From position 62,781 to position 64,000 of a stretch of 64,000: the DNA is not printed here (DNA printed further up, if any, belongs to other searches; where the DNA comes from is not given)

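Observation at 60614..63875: Four-gene cluster: AMIN-domain membrane protein, acidic coiled-coil protein, cNMP-binding+PilZ protein and MinD/ParA-type ATPase, with no assignable pathway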

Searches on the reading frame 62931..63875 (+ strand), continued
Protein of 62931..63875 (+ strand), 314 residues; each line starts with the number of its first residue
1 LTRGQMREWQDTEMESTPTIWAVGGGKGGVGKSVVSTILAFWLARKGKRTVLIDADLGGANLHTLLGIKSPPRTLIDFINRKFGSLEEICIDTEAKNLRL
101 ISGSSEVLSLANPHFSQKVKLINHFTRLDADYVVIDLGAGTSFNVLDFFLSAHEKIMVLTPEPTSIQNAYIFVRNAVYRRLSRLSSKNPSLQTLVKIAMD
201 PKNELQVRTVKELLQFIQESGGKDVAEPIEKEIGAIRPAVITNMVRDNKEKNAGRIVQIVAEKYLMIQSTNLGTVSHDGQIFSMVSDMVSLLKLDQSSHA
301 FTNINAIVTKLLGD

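Call 38: search_protein_families(library=pfam, proteins=[L039:447-2225:+, L039:2472-3248:+, L039:7169-8623:+, L039:8835-9362:+, L039:9359-10234:+, L039:10533-11351:+, L075:10938-13247:-, L041:8201-8527:+, L104:6211-7443:+, L123:10001-10888:+], max_evalue=0.01)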
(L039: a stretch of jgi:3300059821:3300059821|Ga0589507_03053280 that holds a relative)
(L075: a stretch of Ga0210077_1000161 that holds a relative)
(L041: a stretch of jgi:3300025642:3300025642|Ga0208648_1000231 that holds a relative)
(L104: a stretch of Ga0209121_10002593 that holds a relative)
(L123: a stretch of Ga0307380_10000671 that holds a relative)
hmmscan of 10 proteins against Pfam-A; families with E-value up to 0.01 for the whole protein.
L039:447-2225:+ (592 aa): 14 families
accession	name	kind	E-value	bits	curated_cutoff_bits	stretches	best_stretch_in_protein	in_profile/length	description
PF13401.12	AAA_22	-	8.8e-28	97.7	27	1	42-169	4-129/130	AAA domain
PF13191.12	AAA_16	-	3.6e-11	44.3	32.6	1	25-155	4-164/167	AAA ATPase domain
PF01471.23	PG_binding_1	-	2.8e-09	37.5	23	1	524-576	3-55/57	Putative peptidoglycan binding domain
PF09848.15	SLFN-g3_helicase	-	3.9e-06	26.8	24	1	48-150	6-113/354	Schlafen group 3, DNA/RNA helicase domain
PF13245.12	AAA_19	-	1.5e-05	25.6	25.1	1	45-163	13-125/134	AAA domain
PF01637.24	ATPase_2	-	1.5e-05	25.3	33.2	1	42-148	19-135/225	ATPase domain predominantly from Archaea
PF13604.12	AAA_30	-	3.5e-05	24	27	1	37-164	12-125/191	AAA domain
PF00004.35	AAA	-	7.7e-05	23.6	21.2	1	48-163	3-107/131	ATPase family associated with various cellular activities (AAA)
PF20703.3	nSTAND1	-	8.4e-05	22.8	27.1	1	22-202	15-198/379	Novel STAND NTPase 1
PF13173.12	AAA_14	-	0.00012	22.5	27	1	48-195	7-127/129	AAA domain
PF07728.20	AAA_5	-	0.00018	21.9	22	1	48-148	4-93/139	AAA domain (dynein-related subfamily)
PF25199.1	nSTAND_NTPase5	-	0.00027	21.2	34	1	44-161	42-131/145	Novel STAND NTPase 5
PF24883.2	NPHP3_N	-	0.00083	20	24.8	0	45-77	24-57/164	Nephrocystin 3, N-terminal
PF01443.25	Viral_helicase1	-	0.0072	16.6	21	0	52-137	7-74/228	Viral superfamily 1 RNA helicase core domain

L039:2472-3248:+ (258 aa): 2 families
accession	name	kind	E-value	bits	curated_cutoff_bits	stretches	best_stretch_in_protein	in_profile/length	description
PF23862.1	CdsD_C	-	5.1e-05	23.7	27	1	214-249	14-49/56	CdsD C-terminal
PF16537.11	T2SSB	-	0.0076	16.3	28.4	0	202-250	4-53/60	Type II secretion system protein B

L039:7169-8623:+ (484 aa): 4 families
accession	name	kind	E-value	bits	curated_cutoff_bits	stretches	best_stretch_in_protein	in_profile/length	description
PF11104.14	PilM_2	-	2.6e-08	33.6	27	1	7-169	1-174/340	Type IV pilus assembly protein PilM;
PF05137.18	PilN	-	4.2e-05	23.9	22.8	1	408-481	2-75/78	Fimbrial assembly protein (PilN)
PF05134.19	T2SSL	-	0.00051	19.9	25.5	1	68-155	52-133/231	Type II secretion system (T2SS), protein L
PF12693.12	GspL_C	-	0.0072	16.6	29.6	0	332-392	14-74/158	GspL periplasmic domain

L039:8835-9362:+ (175 aa): 1 family
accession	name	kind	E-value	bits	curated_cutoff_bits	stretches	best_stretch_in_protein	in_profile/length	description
PF04612.17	T2SSM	-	0.00014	22.5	27.8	1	3-68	9-74/160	Type II secretion system (T2SS), protein M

L039:9359-10234:+ (291 aa): 0 families

L039:10533-11351:+ (273 aa): 4 families
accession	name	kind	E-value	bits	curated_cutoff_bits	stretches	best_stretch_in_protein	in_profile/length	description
PF11356.14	T2SSC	-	2.2e-14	53.9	27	1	11-151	2-139/141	Type II secretion system protein C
PF17820.7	PDZ_6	-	1.3e-09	38.1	27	1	215-266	3-53/54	PDZ domain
PF13180.12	PDZ_2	-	1.5e-07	32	27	1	211-273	13-75/80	PDZ domain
PF00595.29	PDZ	-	1.3e-05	25.9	23.2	1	210-265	25-80/81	PDZ domain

L075:10938-13247:- (769 aa): 9 families
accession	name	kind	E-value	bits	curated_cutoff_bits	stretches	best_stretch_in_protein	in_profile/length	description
PF00437.27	T2SSE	-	7e-118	393.9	24.9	1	368-762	4-367/370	Type II/IV secretion system protein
PF05157.20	MshEN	-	2.7e-14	53.3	23.1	1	252-338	2-87/90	MshEN domain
PF01590.32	GAF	-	1.4e-06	29.3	22.4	1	42-186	3-133/133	GAF domain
PF13492.12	GAF_3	-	1.5e-05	25.8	27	1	40-187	1-128/129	GAF domain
PF20720.3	nSTAND3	-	0.00039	20.6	27.2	0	497-550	5-58/155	Novel STAND NTPase 3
PF13185.12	GAF_2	-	0.00055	20.6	28.6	1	39-186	2-135/136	GAF domain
PF13401.12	AAA_22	-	0.0052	17.5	27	0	508-531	4-27/130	AAA domain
PF13191.12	AAA_16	-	0.0056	17.6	32.6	0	507-548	23-62/167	AAA ATPase domain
PF12775.13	AAA_7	-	0.0059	16.6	25.8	0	497-539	21-63/181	P-loop containing dynein motor region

L041:8201-8527:+ (108 aa): 0 families

L104:6211-7443:+ (410 aa): 4 families
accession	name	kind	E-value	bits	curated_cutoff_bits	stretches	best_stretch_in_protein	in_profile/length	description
PF07479.19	NAD_Gly3P_dh_C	-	2e-29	103.1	25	1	221-360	1-134/142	NAD-dependent glycerol-3-phosphate dehydrogenase C-terminus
PF01210.29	NAD_Gly3P_dh_N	-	7.8e-19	68.6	23.1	1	21-197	1-155/158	NAD-dependent glycerol-3-phosphate dehydrogenase N-terminus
PF03807.23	F420_oxidored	-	2.6e-06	28.4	21.6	1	21-121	1-79/94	NADP oxidoreductase coenzyme F420-dependent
PF20618.3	GPD_NAD_C_bact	-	0.00024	22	27.6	1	281-350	1-63/66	Bacterial GPD, NAD-dependent C-terminal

L123:10001-10888:+ (296 aa): 7 families
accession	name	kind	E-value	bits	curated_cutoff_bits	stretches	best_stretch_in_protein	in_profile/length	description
PF10609.15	ParA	-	1.5e-17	64.3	27.1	1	3-154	2-153/246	NUBPL iron-transfer P-loop NTPase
PF13614.12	AAA_31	-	5.1e-13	49.8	27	1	5-159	2-162/177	AAA domain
PF01656.29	CbiA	-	1.6e-09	38.2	25.4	1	8-206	2-54/125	CobQ/CobB/MinD/ParA nucleotide binding domain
PF00142.24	Fer4_NifH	-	1e-05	25.6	25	1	12-54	7-49/271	4Fe-4S iron sulfur cluster binding proteins, NifH/frxC family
PF02374.21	ArsA_ATPase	-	0.00014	21.7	24.3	1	9-42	5-38/305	Anion-transporting ATPase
PF09140.17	MipZ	-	0.00024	20.9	20.7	1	9-53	5-49/262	ATPase MipZ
PF06564.18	CBP_BcsQ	-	0.0047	16.9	21.3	0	6-48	3-43/234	Cellulose biosynthesis protein BcsQ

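Call 39: search_solved_structures(query=A2, max_evalue=0.00001, show_alignments=1)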
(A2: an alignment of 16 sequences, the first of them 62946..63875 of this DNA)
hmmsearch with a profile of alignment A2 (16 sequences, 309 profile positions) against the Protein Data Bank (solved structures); distinct sequences matched with E-value up to 0.00001: 16.
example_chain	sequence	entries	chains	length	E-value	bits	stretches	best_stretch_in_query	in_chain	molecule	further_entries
5j1j_A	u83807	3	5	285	3.3e-28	102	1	12-169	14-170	Site-determining protein | Transcriptional antiactivator FleN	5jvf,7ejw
8pb9_A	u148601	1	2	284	4.1e-27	98.4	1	12-169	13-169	Antiactivator FleN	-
8p53_A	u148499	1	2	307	5.7e-27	97.9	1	12-169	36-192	Antiactivator FleN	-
4rz2_A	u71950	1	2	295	6.2e-21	78.1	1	9-169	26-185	Site-determining protein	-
4rz3_A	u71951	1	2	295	7.7e-20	74.5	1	9-169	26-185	Site-determining protein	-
1ion_A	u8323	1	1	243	9.8e-13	51.2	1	14-161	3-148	PROBABLE CELL DIVISION INHIBITOR MIND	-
1g3q_A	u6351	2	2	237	1.4e-12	50.6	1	14-161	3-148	CELL DIVISION INHIBITOR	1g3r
3q9l_A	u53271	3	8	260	4.6e-12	49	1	14-163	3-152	Septum site-determining protein minD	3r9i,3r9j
3vx3_A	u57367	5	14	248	2.2e-11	46.8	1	8-64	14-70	ATPase involved in chromosome partitioning, ParA/MinD family, Mrp homolog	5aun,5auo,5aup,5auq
6riq_C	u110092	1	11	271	1.5e-09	40.8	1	14-163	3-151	Site-determining protein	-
1hyq_A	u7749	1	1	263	3.6e-08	36.2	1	16-163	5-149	CELL DIVISION INHIBITOR (MIND-1)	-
4v03_A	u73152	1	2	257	5.6e-08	35.6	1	15-164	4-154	SITE-DETERMINING PROTEIN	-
2ph1_A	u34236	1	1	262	6.1e-07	32.1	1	16-67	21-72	Nucleotide-binding protein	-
4v02_A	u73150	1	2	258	8.2e-07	31.7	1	15-164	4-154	SITE-DETERMINING PROTEIN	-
3kb1_A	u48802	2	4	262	2.2e-06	30.3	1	16-71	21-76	Nucleotide-binding protein | Iron-sulfur cluster carrier protein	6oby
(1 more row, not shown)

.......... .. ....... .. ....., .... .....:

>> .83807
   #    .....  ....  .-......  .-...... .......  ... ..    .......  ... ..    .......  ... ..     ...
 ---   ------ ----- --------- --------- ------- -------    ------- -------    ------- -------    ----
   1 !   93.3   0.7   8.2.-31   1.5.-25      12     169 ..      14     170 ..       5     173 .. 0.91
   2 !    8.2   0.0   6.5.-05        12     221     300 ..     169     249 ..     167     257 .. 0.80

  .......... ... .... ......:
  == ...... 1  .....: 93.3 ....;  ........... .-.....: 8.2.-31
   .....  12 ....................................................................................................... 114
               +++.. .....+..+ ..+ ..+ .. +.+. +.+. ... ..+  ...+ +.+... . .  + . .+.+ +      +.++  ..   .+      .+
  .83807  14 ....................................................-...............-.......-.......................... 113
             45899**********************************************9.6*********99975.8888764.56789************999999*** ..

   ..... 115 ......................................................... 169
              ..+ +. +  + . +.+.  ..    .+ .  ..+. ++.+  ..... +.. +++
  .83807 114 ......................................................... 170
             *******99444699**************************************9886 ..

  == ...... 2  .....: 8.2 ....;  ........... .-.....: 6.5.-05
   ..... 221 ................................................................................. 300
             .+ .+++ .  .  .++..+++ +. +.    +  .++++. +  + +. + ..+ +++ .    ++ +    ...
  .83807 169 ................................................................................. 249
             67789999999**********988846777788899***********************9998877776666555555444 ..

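Call 83: search_solved_structures(query=L047:2452-3381:+, max_evalue=0.00001)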
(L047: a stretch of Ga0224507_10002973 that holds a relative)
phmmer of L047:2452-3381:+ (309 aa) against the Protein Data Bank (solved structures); distinct sequences matched with E-value up to 0.00001: 19.
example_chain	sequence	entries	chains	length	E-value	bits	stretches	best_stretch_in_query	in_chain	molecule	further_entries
1g3q_A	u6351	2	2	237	1.9e-15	60.5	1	3-154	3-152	CELL DIVISION INHIBITOR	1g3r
5j1j_A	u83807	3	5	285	2.8e-14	56.7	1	4-159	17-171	Site-determining protein | Transcriptional antiactivator FleN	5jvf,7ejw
1ion_A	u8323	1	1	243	6.3e-14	55.5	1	3-154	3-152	PROBABLE CELL DIVISION INHIBITOR MIND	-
8pb9_A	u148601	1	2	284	3.6e-13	53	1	4-159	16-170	Antiactivator FleN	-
8p53_A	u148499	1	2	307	5e-13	52.5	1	4-159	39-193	Antiactivator FleN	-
4v03_A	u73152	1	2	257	9.6e-11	45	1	4-158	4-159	SITE-DETERMINING PROTEIN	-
4rz2_A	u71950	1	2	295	2.4e-10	43.8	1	2-161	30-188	Site-determining protein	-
4v02_A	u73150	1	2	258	1.3e-09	41.3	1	4-158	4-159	SITE-DETERMINING PROTEIN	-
4rz3_A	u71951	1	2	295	3.1e-09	40.1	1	2-161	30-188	Site-determining protein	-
6riq_C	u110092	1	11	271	8.4e-09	38.6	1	1-159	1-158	Site-determining protein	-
3vx3_A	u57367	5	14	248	2.2e-08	37.3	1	3-151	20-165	ATPase involved in chromosome partitioning, ParA/MinD family, Mrp homolog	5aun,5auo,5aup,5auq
3q9l_A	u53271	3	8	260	2.2e-08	37.3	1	3-159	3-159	Septum site-determining protein minD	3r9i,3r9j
1hyq_A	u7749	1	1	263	2.3e-07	33.9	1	6-154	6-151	CELL DIVISION INHIBITOR (MIND-1)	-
3la6_A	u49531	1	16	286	1.5e-06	31.3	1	7-123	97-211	Tyrosine-protein kinase wzc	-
1wcv_1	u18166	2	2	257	2.5e-06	30.5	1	7-144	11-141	SEGREGATION PROTEIN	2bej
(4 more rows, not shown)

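Call 87: search_protein_families(library=pfam, proteins=[L120:1163-1993:+, L056:12223-12912:+, L047:205-609:+], max_evalue=0.01)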
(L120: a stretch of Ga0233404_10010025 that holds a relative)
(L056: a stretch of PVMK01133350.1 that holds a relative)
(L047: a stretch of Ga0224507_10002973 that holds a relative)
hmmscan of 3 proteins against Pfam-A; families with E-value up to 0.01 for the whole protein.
L120:1163-1993:+ (276 aa): 2 families
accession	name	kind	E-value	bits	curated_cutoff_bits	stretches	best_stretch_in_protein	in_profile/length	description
PF07238.19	PilZ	-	0.0023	18.7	22.5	1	169-264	1-88/102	PilZ domain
PF01286.23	XPA_N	-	0.0032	17.9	27.1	1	118-136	9-27/32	XPA protein N-terminal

L056:12223-12912:+ (229 aa): 3 families
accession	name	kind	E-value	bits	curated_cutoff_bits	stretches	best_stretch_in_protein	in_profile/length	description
PF00196.25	GerE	-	9.2e-19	67.3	23.5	1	170-225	2-57/57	Bacterial regulatory proteins, luxR family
PF21155.3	VpsT-like_REC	-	3.4e-10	40.6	27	1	23-146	2-124/124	VpsT-like, receiver domain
PF08281.18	Sigma70_r4_2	-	0.0018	18.3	25.7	1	171-213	11-54/54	Sigma-70, region 4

L047:205-609:+ (134 aa): 0 families
